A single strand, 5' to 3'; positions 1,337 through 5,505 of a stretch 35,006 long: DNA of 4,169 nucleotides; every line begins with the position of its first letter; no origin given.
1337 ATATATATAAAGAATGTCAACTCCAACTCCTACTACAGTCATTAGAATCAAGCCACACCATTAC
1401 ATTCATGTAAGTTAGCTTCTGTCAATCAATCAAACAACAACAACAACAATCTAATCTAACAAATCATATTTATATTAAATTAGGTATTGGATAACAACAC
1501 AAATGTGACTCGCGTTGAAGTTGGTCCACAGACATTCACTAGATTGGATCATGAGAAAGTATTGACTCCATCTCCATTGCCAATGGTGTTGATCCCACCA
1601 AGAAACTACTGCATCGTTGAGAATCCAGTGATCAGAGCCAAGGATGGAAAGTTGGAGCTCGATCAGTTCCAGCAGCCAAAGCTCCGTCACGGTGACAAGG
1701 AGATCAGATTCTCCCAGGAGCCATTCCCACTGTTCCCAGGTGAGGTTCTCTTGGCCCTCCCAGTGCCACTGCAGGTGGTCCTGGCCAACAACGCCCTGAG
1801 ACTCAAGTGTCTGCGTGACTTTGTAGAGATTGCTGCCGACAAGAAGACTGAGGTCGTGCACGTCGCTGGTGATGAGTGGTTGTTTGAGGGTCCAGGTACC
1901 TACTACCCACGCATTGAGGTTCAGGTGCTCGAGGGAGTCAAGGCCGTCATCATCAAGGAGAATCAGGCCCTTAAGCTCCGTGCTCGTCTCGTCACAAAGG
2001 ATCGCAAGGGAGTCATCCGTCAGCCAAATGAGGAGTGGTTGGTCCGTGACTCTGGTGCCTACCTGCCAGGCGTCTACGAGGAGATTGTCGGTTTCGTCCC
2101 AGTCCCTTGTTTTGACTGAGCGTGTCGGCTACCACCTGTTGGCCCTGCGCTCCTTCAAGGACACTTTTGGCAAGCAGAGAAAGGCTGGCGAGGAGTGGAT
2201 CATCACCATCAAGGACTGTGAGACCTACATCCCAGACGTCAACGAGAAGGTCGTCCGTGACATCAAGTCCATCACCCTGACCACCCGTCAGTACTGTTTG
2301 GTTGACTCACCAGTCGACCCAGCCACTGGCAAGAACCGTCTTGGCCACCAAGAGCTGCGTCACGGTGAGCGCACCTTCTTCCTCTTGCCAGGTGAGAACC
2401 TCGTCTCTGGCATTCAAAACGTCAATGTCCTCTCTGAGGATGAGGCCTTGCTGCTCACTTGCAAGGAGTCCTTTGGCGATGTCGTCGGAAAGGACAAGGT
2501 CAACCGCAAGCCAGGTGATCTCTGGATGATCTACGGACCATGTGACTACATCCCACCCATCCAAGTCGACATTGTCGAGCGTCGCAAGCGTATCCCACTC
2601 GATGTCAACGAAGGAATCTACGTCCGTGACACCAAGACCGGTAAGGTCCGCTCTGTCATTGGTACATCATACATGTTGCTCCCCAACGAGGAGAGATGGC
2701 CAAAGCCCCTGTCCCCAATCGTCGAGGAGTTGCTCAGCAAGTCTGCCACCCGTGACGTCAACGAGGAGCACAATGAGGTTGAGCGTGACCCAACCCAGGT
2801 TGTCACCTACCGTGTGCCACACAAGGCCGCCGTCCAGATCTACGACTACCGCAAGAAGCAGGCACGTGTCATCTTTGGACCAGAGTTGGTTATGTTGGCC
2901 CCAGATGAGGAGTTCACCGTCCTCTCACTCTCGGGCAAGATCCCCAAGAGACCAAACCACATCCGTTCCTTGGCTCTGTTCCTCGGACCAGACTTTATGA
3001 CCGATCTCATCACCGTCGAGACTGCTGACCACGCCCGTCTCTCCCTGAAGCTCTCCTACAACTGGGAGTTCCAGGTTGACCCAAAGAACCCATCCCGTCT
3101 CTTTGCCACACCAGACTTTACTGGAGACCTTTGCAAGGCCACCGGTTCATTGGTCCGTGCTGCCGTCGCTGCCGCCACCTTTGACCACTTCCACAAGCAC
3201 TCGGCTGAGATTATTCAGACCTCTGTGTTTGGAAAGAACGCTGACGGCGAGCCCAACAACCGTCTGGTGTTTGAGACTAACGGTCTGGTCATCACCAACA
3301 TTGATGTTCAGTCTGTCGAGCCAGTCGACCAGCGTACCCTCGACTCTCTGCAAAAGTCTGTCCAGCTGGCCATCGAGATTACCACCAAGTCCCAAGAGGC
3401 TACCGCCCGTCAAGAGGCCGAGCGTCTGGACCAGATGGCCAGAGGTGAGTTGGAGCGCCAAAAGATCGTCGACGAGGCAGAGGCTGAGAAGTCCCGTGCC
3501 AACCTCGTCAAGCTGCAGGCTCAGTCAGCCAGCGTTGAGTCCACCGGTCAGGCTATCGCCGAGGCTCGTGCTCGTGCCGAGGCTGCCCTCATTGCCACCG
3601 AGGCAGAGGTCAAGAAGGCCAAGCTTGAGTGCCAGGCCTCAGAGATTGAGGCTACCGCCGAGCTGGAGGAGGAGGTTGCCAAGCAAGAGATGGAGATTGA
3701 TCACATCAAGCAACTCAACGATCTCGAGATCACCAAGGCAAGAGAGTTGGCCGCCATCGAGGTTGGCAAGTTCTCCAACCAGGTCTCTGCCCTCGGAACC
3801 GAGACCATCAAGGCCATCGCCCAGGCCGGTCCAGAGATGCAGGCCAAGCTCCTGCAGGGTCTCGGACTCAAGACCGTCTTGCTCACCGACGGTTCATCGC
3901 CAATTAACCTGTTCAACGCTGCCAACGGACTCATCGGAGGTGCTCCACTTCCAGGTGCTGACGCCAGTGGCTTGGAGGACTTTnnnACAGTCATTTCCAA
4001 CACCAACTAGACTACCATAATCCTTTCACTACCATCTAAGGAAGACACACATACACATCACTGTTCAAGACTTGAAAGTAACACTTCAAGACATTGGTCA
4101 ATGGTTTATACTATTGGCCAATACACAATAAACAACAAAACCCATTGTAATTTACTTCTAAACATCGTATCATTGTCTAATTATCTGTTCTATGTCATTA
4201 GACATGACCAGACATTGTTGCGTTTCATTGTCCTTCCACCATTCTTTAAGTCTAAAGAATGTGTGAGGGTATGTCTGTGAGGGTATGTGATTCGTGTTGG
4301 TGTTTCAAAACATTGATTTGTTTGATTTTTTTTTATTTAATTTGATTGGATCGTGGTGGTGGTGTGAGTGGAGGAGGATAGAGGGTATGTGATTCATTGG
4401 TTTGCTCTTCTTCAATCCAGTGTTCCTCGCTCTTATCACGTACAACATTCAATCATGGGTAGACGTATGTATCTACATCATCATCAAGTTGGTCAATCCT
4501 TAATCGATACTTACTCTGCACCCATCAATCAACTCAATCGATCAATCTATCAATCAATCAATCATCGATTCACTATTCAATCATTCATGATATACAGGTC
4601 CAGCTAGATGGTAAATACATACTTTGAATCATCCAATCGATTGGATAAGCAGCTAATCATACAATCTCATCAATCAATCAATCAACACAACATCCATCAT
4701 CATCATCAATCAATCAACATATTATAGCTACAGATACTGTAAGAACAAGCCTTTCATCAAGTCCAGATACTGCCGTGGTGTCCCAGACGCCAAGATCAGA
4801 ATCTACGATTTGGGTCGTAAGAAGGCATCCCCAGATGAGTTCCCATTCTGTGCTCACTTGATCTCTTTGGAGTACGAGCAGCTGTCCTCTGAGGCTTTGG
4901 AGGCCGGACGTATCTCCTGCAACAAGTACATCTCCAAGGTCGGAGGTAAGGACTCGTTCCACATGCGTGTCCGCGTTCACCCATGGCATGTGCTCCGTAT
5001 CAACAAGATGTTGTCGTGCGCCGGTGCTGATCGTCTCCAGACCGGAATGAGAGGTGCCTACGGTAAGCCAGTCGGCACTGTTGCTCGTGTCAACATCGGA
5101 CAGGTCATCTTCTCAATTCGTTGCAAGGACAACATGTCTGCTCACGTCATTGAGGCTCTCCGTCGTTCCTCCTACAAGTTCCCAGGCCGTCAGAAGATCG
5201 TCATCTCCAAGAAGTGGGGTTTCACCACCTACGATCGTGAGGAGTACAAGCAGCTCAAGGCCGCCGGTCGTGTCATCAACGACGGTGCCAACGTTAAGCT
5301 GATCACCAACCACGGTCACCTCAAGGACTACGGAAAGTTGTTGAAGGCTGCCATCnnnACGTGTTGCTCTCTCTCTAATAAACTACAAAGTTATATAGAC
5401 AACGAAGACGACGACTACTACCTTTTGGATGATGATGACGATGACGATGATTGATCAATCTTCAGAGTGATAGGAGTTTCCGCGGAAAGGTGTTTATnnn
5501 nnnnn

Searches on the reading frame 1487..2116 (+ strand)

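Call 34: search_protein_families(library=pfam, proteins=[window:1487-2116:+], max_evalue=0.001)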
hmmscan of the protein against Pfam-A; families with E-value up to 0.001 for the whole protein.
window:1487-2116:+ (210 aa): 2 families
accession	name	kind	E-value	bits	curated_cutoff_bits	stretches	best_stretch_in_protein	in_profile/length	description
PF01505.23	Vault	-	2.6e-33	114.2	27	2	96-142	1-42/42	Major Vault Protein repeat domain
PF17794.6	Vault_2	-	1.2e-21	77.4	23.6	1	33-88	1-56/60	Major Vault Protein repeat domain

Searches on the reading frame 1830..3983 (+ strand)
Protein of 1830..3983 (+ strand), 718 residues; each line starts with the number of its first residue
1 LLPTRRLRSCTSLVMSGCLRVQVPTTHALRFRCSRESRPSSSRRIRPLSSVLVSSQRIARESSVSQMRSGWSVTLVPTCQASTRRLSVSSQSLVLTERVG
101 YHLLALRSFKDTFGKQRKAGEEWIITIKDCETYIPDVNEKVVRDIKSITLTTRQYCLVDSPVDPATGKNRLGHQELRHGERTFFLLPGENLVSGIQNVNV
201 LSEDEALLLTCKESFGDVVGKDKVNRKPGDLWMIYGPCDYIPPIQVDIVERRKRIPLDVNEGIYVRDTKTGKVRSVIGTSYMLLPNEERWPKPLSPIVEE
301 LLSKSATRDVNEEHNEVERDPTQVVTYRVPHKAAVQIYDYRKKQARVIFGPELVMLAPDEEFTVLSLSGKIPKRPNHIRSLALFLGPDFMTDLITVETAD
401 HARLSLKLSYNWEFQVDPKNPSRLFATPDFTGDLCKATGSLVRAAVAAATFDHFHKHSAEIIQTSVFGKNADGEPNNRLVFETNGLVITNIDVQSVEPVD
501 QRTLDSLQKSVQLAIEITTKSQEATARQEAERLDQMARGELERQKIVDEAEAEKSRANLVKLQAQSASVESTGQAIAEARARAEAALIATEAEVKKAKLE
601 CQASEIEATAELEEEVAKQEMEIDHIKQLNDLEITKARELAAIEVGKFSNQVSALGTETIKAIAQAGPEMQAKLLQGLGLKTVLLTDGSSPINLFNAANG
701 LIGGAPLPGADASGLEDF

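Call 8: search_protein_families(library=pfam, proteins=[window:1830-3983:+], max_evalue=0.01)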
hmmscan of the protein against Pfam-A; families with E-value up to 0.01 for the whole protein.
window:1830-3983:+ (718 aa): 5 families
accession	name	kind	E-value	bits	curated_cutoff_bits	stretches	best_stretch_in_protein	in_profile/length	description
PF11978.13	MVP_shoulder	-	1.4e-45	154.6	25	1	386-500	1-118/118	Shoulder domain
PF17795.6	Vault_3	-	6.4e-31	106.7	28.8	1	324-385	1-62/62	Major Vault Protein Repeat domain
PF01505.23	Vault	-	2.1e-30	104.9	27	2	200-243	2-42/42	Major Vault Protein repeat domain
PF17796.6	Vault_4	-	5.2e-14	52.6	22.9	1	255-309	2-56/63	Major Vault Protein repeat domain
PF17794.6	Vault_2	-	5.9e-08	33.5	23.6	1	148-195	2-60/60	Major Vault Protein repeat domain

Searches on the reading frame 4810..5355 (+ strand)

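Call 34: search_protein_families(library=pfam, proteins=[window:4810-5355:+], max_evalue=0.001)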
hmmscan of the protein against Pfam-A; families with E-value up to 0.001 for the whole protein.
window:4810-5355:+ (182 aa): 1 family
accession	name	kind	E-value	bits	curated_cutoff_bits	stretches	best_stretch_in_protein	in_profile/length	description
PF00252.24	Ribosomal_L16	-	8.2e-30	103.9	27.9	1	15-131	29-132/132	Ribosomal protein L16p/L10e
